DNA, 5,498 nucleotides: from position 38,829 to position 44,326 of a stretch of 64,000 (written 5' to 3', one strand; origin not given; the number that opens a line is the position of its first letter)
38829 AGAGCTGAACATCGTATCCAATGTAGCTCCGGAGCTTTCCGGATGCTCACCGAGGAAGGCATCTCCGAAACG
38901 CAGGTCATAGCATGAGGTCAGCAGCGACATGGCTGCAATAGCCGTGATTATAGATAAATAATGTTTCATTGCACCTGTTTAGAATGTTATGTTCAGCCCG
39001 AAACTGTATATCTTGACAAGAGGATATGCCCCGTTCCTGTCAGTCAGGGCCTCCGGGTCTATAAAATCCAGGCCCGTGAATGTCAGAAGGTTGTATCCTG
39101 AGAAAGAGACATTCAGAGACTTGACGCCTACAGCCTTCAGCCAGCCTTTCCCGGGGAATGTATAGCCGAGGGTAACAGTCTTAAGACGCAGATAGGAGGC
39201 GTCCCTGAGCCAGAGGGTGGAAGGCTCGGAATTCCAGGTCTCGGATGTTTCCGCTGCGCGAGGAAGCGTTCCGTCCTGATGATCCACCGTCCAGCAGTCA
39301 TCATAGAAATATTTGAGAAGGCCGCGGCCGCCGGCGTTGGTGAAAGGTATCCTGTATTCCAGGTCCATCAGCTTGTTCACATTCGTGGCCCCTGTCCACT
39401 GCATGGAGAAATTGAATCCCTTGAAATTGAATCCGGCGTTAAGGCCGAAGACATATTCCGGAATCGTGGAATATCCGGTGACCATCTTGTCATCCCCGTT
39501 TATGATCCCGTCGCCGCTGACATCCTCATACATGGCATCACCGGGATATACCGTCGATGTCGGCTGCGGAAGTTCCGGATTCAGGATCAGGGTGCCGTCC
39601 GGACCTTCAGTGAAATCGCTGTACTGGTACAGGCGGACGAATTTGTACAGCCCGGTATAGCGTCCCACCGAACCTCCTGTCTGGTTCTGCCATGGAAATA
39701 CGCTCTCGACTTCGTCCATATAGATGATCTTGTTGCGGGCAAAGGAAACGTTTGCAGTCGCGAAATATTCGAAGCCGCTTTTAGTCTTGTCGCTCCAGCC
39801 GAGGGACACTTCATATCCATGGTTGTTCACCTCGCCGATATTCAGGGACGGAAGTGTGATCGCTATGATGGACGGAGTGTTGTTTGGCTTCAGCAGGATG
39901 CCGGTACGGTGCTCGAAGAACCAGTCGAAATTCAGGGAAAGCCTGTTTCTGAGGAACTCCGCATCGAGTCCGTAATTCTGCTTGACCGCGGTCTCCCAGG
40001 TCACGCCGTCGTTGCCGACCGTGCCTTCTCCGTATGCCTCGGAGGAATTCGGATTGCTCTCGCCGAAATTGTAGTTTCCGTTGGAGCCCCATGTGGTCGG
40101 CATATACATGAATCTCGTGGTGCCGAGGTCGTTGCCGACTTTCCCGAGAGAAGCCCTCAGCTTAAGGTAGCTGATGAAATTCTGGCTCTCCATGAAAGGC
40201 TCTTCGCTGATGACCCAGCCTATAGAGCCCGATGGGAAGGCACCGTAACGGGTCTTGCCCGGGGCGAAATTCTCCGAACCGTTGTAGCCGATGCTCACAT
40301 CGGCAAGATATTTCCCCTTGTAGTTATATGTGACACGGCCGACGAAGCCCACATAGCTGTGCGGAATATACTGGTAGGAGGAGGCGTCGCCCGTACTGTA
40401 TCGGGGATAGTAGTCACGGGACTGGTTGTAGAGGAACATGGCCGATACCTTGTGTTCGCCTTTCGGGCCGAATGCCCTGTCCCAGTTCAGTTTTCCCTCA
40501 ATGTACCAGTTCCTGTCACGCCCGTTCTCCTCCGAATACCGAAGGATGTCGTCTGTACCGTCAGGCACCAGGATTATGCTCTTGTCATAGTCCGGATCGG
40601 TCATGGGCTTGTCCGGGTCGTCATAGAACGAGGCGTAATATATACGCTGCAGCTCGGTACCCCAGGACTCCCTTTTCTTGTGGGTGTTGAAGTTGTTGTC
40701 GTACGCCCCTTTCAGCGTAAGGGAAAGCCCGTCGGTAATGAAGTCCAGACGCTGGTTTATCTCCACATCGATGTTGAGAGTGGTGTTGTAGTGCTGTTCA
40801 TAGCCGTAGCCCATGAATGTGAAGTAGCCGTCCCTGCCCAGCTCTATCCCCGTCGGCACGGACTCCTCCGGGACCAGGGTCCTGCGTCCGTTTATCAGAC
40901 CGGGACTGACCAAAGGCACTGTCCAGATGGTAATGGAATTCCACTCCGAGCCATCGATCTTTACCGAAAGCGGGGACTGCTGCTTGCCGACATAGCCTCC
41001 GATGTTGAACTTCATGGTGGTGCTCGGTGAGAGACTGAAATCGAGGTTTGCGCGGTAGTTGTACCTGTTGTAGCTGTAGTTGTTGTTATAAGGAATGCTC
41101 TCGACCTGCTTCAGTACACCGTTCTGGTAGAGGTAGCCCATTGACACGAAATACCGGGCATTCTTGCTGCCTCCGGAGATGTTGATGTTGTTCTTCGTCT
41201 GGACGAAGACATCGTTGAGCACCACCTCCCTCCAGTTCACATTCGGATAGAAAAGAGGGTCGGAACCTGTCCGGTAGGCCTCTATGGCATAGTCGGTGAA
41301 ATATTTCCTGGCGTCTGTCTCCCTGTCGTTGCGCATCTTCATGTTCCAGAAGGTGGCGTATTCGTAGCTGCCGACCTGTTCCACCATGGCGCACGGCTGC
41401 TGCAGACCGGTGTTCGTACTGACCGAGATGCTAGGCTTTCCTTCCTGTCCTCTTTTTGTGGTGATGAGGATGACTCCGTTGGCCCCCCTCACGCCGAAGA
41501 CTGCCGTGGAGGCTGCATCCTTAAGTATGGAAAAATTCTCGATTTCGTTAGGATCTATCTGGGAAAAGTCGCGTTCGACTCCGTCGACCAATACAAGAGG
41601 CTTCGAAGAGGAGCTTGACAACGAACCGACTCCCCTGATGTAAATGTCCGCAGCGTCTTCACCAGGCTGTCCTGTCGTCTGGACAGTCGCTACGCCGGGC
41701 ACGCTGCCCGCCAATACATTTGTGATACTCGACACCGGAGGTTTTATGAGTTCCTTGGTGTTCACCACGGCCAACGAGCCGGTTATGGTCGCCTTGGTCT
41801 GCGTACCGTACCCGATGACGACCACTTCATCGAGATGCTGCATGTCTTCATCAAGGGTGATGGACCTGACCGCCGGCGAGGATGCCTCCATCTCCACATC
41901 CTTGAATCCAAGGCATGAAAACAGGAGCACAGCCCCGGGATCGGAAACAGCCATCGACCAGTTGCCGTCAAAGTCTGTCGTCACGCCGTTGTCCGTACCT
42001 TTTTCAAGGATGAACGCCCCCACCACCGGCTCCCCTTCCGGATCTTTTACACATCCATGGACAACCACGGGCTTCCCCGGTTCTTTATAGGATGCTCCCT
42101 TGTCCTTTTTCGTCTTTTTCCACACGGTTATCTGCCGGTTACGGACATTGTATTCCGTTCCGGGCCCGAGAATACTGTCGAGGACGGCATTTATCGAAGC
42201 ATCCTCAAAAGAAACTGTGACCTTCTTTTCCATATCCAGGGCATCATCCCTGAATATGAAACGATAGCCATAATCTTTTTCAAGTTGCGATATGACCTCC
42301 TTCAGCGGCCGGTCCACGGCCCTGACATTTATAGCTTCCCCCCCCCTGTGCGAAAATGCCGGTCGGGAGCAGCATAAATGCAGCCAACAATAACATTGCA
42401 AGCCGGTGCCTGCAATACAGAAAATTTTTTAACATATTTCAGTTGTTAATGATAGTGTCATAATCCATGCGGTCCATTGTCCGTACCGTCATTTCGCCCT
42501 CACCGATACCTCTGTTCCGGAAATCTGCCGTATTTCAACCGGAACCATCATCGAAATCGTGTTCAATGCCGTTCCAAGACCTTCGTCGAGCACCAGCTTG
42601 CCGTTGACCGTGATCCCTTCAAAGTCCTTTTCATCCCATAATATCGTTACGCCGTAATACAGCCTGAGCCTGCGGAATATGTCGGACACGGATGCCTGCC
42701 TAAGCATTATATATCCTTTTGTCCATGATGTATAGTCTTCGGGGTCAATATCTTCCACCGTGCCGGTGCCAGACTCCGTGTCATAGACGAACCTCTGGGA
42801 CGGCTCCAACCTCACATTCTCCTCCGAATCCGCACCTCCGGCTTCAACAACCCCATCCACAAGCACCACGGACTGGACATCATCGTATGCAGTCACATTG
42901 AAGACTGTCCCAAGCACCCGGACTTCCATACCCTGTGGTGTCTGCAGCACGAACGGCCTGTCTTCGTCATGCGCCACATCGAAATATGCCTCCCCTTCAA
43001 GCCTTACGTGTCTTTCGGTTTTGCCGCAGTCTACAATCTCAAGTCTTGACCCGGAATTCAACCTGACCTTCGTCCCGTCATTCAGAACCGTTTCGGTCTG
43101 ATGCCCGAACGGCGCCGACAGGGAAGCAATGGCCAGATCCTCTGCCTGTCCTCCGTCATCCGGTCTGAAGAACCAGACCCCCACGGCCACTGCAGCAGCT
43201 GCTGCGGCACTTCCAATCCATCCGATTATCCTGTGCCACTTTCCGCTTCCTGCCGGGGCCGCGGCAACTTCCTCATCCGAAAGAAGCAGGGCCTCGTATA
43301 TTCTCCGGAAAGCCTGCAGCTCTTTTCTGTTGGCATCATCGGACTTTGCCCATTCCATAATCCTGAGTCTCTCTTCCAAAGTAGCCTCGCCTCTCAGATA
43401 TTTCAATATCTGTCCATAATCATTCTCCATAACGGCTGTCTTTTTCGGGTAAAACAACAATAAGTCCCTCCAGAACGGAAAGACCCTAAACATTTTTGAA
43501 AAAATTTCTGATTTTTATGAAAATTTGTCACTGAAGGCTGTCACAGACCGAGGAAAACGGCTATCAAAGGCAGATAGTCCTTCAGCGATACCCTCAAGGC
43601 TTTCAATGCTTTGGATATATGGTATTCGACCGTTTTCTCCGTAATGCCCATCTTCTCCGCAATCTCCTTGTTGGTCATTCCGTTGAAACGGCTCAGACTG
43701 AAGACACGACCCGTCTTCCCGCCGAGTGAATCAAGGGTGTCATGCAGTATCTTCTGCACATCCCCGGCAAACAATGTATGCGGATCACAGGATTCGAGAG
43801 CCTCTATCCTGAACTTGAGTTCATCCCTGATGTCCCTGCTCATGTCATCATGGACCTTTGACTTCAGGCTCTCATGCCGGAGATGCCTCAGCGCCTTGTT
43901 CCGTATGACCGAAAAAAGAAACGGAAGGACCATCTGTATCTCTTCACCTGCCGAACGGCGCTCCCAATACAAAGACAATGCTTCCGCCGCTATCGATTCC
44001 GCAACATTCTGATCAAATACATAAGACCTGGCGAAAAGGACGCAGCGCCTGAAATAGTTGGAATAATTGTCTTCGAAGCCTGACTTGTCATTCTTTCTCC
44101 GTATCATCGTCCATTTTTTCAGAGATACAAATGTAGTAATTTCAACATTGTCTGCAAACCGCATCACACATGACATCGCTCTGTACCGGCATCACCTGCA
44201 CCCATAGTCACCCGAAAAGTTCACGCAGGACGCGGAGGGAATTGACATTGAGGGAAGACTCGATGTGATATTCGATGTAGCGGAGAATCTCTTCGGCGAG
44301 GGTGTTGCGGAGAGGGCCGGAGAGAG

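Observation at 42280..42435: Poly-G frameshift directly after the signal peptide of the signalling SusC: a possible phase-variable master switch for the PUL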

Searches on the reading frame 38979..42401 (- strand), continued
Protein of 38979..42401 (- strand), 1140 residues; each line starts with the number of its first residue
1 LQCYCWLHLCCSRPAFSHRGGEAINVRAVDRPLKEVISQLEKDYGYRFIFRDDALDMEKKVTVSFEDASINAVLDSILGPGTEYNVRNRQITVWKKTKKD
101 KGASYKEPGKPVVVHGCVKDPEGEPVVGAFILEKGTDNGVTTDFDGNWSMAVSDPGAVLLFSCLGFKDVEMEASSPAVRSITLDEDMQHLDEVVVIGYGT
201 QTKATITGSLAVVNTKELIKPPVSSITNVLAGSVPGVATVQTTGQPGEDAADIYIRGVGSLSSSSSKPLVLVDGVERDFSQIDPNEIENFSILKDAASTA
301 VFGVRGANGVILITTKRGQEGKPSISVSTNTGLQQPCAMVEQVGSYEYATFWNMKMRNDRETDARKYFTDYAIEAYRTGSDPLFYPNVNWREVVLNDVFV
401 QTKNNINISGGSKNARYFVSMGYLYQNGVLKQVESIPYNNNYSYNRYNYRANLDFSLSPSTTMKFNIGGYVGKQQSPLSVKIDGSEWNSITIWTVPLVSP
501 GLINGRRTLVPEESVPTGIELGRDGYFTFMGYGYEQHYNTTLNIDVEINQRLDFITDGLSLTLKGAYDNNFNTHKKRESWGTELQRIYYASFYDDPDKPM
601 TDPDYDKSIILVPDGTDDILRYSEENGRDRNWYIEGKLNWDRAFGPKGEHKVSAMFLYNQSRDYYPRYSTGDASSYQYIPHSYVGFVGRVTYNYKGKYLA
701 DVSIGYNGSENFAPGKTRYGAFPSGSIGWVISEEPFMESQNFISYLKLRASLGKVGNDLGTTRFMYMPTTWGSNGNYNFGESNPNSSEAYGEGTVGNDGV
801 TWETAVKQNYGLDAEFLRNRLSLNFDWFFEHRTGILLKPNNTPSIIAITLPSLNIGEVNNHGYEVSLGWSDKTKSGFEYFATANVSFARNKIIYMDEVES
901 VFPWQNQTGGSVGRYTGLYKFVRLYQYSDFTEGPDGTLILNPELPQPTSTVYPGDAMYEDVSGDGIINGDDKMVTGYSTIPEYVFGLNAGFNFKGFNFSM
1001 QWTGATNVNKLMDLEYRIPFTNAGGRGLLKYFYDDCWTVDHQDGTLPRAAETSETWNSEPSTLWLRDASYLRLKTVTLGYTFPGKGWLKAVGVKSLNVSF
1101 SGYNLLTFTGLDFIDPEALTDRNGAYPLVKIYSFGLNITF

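Call 34: find_encoding_contigs(protein=P0131, flank=3000, max_places=4)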
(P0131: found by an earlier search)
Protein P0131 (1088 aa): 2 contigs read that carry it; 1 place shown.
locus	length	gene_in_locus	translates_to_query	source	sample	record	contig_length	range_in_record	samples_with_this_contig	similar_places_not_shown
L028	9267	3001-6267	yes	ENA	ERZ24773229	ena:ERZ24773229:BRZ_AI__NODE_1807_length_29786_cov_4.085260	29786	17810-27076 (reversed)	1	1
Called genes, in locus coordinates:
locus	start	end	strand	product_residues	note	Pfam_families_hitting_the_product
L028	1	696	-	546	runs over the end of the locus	-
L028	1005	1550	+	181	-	PF07638:Sigma70_ECF (weak), PF08281:Sigma70_r4_2, PF04545:Sigma70_r4, PF00196:GerE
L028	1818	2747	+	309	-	PF04773:FecR, PF16344:FecR_C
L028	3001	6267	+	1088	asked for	PF13620:CarboxypepD_reg, PF13715:CarbopepD_reg_2, PF07715:Plug, PF00593:TonB_dep_Rec_b-barrel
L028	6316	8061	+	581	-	PF07980:SusD_RagB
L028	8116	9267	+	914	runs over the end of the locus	PF07715:Plug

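Call 61: search_solved_structures(query=window:38979-42335:-, max_evalue=1e-20)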
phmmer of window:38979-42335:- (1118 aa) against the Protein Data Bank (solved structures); distinct sequences matched with E-value up to 1e-20: 9.
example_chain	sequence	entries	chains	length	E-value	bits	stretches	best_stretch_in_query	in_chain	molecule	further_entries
8aa4_A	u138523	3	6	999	7.9e-98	331.7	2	89-465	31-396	SusC homolog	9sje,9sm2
5t3r_D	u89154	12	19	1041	9.5e-83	281.8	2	88-413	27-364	SusC homolog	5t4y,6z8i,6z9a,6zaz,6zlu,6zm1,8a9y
6zlt_B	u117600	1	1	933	5.2e-66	226.4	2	643-1118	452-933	SusC homolog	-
6sli_B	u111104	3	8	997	2.3e-52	181.1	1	96-450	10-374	RagA protein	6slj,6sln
8ypu_C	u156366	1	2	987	7.5e-42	146.3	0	169-428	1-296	SusC/RagA family TonB-linked outer membrane protein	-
6sml_B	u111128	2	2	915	7.6e-42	146.3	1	170-450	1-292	RagA protein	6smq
8ypt_C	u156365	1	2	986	1.9e-41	145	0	169-428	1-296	TonB-linked outer membrane protein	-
6sm3_B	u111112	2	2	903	3.7e-38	134.1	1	182-450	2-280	RagA protein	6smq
5fq6_B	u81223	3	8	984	7.5e-28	100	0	158-435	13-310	SUSC/RAGA FAMILY TONB-LINKED OUTER MEMBRANE PROTEIN | BT_2264 | OUTER MEMBRANE PROTEIN OMP121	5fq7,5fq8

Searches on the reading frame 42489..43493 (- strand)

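Call 5: search_protein_families(library=pfam, proteins=[window:42489-43493:-])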
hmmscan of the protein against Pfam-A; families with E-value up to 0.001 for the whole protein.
window:42489-43493:- (334 aa): 2 families
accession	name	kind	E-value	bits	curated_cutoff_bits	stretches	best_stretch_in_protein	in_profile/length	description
PF04773.18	FecR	-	5.8e-16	59.2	24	1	128-217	6-97/97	FecR protein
PF16344.10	FecR_C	-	5.2e-08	33.2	24.4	1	262-329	2-68/70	FecR, C-terminal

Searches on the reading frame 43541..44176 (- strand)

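Call 5: search_protein_families(library=pfam, proteins=[window:43541-44176:-])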
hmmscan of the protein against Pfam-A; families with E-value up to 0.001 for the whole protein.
window:43541-44176:- (211 aa): 7 families
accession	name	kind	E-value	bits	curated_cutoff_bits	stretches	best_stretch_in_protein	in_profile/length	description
PF08281.18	Sigma70_r4_2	-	2.2e-14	53.3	25.7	1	143-194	3-54/54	Sigma-70, region 4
PF04545.22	Sigma70_r4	-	3.9e-09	36.3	24.1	1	148-195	2-49/50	Sigma-70, region 4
PF00196.25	GerE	-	4.9e-09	36.1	23.5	1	165-196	16-47/57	Bacterial regulatory proteins, luxR family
PF14493.12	HTH_40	-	2.8e-05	24.8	27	1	165-202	11-49/89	Helix-turn-helix domain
PF13412.12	HTH_24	-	7.1e-05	22.7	21.9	1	162-191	13-42/48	Winged helix-turn-helix DNA-binding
PF04967.18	HTH_10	-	8.3e-05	22.8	23.1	1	168-193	25-50/53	HTH DNA binding domain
PF07638.17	Sigma70_ECF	-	9.3e-05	22.8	21.1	1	148-187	133-172/185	ECF sigma factor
